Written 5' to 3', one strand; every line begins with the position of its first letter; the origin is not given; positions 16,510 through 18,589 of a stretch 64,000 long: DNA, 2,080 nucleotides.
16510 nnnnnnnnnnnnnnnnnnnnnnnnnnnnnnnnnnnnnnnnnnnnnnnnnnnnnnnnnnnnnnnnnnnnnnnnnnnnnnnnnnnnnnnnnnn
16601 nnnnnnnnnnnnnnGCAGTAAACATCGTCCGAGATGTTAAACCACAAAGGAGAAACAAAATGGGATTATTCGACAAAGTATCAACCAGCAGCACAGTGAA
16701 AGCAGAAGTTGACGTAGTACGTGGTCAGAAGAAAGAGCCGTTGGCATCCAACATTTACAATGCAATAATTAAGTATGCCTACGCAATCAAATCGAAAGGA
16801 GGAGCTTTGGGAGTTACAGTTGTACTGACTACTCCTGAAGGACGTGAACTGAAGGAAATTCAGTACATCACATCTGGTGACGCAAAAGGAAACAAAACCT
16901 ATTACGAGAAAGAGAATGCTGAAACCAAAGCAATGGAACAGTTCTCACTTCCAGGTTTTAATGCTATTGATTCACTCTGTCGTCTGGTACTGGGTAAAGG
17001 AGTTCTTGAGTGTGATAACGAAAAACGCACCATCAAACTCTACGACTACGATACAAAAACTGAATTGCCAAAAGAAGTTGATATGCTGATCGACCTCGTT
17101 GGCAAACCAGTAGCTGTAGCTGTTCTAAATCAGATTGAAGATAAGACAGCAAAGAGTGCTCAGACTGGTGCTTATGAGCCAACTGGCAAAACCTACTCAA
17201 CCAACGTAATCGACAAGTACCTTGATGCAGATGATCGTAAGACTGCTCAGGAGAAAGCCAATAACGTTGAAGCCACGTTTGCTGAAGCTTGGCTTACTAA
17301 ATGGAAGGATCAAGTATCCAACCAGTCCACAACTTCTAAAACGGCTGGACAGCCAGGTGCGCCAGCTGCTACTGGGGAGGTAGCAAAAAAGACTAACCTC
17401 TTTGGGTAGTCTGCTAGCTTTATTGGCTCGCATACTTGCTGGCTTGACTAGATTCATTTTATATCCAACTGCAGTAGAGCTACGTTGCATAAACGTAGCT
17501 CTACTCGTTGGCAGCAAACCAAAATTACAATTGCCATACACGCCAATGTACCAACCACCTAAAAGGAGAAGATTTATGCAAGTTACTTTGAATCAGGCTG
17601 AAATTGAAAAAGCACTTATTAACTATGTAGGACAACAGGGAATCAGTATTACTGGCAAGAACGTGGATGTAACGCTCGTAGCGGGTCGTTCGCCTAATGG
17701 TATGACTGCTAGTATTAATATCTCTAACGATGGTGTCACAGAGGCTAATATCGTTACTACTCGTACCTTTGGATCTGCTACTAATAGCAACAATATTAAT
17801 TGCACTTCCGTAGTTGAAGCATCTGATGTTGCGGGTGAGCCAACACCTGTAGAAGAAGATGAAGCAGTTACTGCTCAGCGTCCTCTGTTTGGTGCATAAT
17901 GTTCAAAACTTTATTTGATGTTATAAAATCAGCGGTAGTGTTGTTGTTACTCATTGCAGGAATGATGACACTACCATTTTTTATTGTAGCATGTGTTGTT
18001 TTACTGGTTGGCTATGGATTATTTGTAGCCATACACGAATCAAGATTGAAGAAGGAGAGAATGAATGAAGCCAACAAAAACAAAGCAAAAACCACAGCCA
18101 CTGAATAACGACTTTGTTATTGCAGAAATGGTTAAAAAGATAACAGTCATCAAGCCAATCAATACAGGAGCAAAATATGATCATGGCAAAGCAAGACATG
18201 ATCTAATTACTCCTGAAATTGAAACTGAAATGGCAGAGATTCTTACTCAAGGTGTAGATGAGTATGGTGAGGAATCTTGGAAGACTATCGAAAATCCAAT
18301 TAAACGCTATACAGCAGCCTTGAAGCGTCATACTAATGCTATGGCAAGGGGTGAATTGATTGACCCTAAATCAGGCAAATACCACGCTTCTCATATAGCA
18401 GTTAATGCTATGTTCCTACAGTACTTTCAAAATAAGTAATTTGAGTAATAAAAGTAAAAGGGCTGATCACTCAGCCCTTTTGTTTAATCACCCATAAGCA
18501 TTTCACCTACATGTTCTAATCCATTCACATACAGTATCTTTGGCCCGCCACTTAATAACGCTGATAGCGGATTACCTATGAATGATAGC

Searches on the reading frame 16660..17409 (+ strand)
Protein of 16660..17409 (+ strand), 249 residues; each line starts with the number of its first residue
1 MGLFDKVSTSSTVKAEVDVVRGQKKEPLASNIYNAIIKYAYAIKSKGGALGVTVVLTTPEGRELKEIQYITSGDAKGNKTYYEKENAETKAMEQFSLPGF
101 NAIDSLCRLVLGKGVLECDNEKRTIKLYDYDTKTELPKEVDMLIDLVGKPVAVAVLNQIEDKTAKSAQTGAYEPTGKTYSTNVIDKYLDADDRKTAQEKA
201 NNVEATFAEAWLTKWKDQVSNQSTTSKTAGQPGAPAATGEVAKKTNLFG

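Call 11: search_protein_families(library=phrogs, proteins=[window:16660-17409:+])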
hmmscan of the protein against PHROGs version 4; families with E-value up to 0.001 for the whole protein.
window:16660-17409:+ (249 aa): 1 family
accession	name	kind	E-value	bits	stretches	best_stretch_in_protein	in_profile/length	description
phrog_743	-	DNA, RNA and nucleotide metabolism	3.1e-56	191.6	1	1-249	1-244/246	single strand DNA binding protein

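Call 12: search_protein_families(library=pfam, proteins=[window:16660-17409:+])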
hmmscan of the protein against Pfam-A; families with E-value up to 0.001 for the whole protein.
window:16660-17409:+ (249 aa): 0 families

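Call 56: find_homologous_proteins(query=window:16660-17409:+, max_evalue=1e-60)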
Query window:16660-17409:+ (249 aa): 58 proteins with E <= 1e-60 among 1134 candidates. Only proteins of 136 to 436 residues were searched: fused or split forms outside these lengths cannot appear, so this answer is no evidence that the protein stands alone or is whole; find_related_loci, which searches DNA, has no such limit.
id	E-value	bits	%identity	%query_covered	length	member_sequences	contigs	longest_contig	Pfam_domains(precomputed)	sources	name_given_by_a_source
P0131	9.5e-157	537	100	100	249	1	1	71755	-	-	-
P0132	4.8e-134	463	83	100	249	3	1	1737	-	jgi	jgi:hypothetical protein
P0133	1.3e-133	462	84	100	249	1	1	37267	-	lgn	-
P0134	5.5e-133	460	85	100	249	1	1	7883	-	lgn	-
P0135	6.9e-131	453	82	100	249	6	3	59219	-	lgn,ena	-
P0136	2.6e-130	451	82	100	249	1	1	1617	-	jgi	jgi:hypothetical protein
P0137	3.7e-130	450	82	100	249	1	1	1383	-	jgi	jgi:hypothetical protein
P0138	7.7e-130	449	82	100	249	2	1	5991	-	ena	-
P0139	8.0e-130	449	81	100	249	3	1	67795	-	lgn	-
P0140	2.7e-129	448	80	100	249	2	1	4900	-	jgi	-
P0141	2.0e-128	445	82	100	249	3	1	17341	-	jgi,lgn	jgi:hypothetical protein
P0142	1.3e-127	442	79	100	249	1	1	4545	-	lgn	-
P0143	6.9e-127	440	81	100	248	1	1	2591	-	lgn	-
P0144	8.3e-127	439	81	100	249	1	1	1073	-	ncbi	-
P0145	1.7e-122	425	78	100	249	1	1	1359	-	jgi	jgi:hypothetical protein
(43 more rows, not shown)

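Call 57: find_encoding_contigs(protein=P0133, flank=3500, max_places=3)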
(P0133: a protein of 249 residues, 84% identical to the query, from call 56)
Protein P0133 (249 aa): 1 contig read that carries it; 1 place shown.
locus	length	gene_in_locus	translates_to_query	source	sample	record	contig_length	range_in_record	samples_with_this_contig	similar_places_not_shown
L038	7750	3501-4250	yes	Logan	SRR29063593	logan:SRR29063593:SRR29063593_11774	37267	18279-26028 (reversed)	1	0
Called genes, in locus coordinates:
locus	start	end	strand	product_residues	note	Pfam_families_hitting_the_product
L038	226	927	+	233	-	PF13392:HNH_3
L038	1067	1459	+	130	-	PF13479:AAA_24 (weak)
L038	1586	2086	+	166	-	PF13392:HNH_3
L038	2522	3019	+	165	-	PF18757:Nmad5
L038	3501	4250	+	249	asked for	-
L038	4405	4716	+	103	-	-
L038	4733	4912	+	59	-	-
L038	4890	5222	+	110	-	PF18909:dGTP_diPhyd_N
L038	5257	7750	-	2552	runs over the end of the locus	PF21867:vRNAP_dom_2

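Call 58: find_encoding_contigs(protein=P0139, flank=3500, max_places=3)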
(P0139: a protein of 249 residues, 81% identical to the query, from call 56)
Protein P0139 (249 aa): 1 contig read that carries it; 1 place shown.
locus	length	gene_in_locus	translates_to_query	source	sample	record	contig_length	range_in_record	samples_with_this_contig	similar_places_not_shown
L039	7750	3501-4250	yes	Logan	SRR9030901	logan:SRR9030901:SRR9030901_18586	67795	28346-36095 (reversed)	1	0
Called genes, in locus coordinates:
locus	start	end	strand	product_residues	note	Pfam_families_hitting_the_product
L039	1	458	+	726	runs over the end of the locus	PF08708:PriCT_1 (weak)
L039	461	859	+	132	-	-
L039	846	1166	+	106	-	-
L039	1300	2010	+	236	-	-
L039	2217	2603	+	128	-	-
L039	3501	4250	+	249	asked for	-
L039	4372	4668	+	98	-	-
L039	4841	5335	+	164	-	PF18909:dGTP_diPhyd_N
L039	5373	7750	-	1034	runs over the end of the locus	-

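Call 59: find_encoding_contigs(protein=P0141, flank=3500, max_places=3)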
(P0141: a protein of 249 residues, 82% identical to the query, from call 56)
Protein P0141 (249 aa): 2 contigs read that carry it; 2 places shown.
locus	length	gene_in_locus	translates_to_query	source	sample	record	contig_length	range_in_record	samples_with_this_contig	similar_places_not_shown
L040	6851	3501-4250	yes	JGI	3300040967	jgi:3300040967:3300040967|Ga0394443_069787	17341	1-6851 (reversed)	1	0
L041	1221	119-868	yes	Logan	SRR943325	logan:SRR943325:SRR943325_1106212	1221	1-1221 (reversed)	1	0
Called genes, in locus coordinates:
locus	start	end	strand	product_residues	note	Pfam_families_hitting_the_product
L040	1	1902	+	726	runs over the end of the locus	PF08708:PriCT_1 (weak)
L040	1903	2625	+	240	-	PF13479:AAA_24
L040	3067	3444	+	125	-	PF05656:DUF805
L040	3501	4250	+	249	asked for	-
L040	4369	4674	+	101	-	-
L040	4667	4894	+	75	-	-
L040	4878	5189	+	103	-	PF18909:dGTP_diPhyd_N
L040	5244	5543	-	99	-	-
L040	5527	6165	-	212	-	-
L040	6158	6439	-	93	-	-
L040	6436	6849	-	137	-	?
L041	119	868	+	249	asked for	-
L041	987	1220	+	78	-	?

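Call 60: find_encoding_contigs(protein=P0138, flank=3500, max_places=3)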
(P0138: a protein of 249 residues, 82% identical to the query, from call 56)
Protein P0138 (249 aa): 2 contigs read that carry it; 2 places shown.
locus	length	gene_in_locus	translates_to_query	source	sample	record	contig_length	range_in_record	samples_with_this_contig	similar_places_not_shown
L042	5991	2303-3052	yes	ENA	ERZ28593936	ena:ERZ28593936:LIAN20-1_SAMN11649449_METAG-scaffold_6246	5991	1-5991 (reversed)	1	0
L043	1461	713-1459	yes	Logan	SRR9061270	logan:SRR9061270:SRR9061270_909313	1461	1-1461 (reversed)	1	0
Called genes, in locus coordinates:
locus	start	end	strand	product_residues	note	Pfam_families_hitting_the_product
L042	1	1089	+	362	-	?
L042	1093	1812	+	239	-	PF13479:AAA_24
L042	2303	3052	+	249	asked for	-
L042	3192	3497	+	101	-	-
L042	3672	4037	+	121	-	PF11753:DUF3310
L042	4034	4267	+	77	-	-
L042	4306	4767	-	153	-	-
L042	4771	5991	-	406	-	?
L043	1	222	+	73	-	?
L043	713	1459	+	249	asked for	?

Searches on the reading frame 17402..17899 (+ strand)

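Call 11: search_protein_families(library=phrogs, proteins=[window:17402-17899:+])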
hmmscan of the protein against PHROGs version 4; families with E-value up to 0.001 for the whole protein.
window:17402-17899:+ (165 aa): 5 families
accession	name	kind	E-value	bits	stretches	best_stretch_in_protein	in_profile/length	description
phrog_18842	-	unknown function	2.5e-08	35.5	1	59-131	1-73/147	-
phrog_7641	-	unknown function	1.1e-06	30.2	1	59-157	1-89/151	-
phrog_27655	-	unknown function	1.5e-06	29.4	1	59-143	1-86/148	-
phrog_33948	-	unknown function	0.00027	21.4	1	56-111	132-187/280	-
phrog_29462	-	unknown function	0.00052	21.1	1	60-152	8-93/207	-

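Call 12: search_protein_families(library=pfam, proteins=[window:17402-17899:+])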
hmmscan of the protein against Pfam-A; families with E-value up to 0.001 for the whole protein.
window:17402-17899:+ (165 aa): 0 families

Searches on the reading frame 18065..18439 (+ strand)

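Call 11: search_protein_families(library=phrogs, proteins=[window:18065-18439:+])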
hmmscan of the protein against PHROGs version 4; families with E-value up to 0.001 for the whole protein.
window:18065-18439:+ (124 aa): 8 families
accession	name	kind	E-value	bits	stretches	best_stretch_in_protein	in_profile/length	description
phrog_801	-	DNA, RNA and nucleotide metabolism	5.3e-28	99.8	1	28-123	93-188/476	dATP / dGTP pyrophosphohydrolase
phrog_5033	-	lysis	9.7e-22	78.8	1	22-118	65-164/178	endolysin; inhibits RNA polymerase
phrog_19680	-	unknown function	1.3e-21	78.5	1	33-121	88-179/188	-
phrog_2252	-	lysis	7e-19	69.6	1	7-118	76-188/285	endolysin; inhibits RNA polymerase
phrog_37590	-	unknown function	1.3e-12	48.4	1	30-121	40-142/341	-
phrog_11257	-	unknown function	1.9e-10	42.1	1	28-123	6-100/200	-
phrog_16254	-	unknown function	4.6e-08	33.8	1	32-121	16-104/377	-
phrog_5332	-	unknown function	1.1e-07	32.6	1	33-118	113-197/215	-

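Call 12: search_protein_families(library=pfam, proteins=[window:18065-18439:+])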
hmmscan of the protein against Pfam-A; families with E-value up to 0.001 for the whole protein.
window:18065-18439:+ (124 aa): 1 family
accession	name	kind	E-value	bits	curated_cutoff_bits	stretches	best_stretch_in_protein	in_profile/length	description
PF18909.5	dGTP_diPhyd_N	-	6.4e-25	87.5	27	1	33-122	2-90/99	dATP/dGTP diphosphohydrolase, N-terminal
